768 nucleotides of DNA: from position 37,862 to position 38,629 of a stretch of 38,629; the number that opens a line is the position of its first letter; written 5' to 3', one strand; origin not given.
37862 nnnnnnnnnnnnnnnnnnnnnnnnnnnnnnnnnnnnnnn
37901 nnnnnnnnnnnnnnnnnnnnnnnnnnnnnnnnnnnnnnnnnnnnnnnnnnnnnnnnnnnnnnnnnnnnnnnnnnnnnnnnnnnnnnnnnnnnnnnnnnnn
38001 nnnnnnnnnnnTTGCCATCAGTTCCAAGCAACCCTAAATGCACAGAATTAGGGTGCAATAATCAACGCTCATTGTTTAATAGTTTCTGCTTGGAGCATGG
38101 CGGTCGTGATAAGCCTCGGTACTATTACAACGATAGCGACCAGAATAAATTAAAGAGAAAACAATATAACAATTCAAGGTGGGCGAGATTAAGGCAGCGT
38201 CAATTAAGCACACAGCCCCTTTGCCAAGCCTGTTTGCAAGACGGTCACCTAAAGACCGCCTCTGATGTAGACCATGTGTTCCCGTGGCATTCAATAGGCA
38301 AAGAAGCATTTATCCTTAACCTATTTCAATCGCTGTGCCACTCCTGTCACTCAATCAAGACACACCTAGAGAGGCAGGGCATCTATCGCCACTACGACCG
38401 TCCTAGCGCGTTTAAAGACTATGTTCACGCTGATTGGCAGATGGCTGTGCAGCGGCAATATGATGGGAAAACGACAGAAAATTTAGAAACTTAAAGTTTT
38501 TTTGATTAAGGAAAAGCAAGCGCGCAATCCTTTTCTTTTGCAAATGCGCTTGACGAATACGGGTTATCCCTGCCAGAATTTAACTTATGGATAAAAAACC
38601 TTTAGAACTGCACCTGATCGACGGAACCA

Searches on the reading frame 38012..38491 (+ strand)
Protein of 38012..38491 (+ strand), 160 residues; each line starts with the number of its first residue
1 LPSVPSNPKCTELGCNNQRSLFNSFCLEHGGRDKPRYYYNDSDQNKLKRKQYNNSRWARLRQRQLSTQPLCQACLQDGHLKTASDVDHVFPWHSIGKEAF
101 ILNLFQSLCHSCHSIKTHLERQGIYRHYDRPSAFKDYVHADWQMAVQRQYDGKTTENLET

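Call 54: search_protein_families(library=phrogs, proteins=[window:38012-38491:+], max_evalue=0.0001)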
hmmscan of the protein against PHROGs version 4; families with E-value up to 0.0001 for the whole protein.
window:38012-38491:+ (160 aa): 10 families
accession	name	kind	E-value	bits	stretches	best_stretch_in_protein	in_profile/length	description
phrog_144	-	DNA, RNA and nucleotide metabolism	2.9e-22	80.1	1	9-127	24-143/175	HNH endonuclease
phrog_2323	-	DNA, RNA and nucleotide metabolism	4.4e-19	69.5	1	42-130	9-98/113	HNH endonuclease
phrog_589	-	DNA, RNA and nucleotide metabolism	2.1e-15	57.9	1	41-129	63-151/179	HNH endonuclease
phrog_5956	-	DNA, RNA and nucleotide metabolism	7.2e-14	52.6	1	44-121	34-112/138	HNH endonuclease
phrog_119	-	DNA, RNA and nucleotide metabolism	4.5e-11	43.2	1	39-137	173-276/443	HNH endonuclease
phrog_333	-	DNA, RNA and nucleotide metabolism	1.3e-09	39.3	1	48-123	12-85/138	HNH endonuclease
phrog_6050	-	DNA, RNA and nucleotide metabolism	1.4e-06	28.4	1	36-122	280-363/402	HNH endonuclease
phrog_4581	-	head and packaging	1.9e-06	28.5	1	36-120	32-112/395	terminase small subunit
phrog_1985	-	DNA, RNA and nucleotide metabolism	2.9e-05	25.1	1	59-125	57-131/184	HNH endonuclease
phrog_25061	-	DNA, RNA and nucleotide metabolism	7e-05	24.3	1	36-142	106-210/219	HNH endonuclease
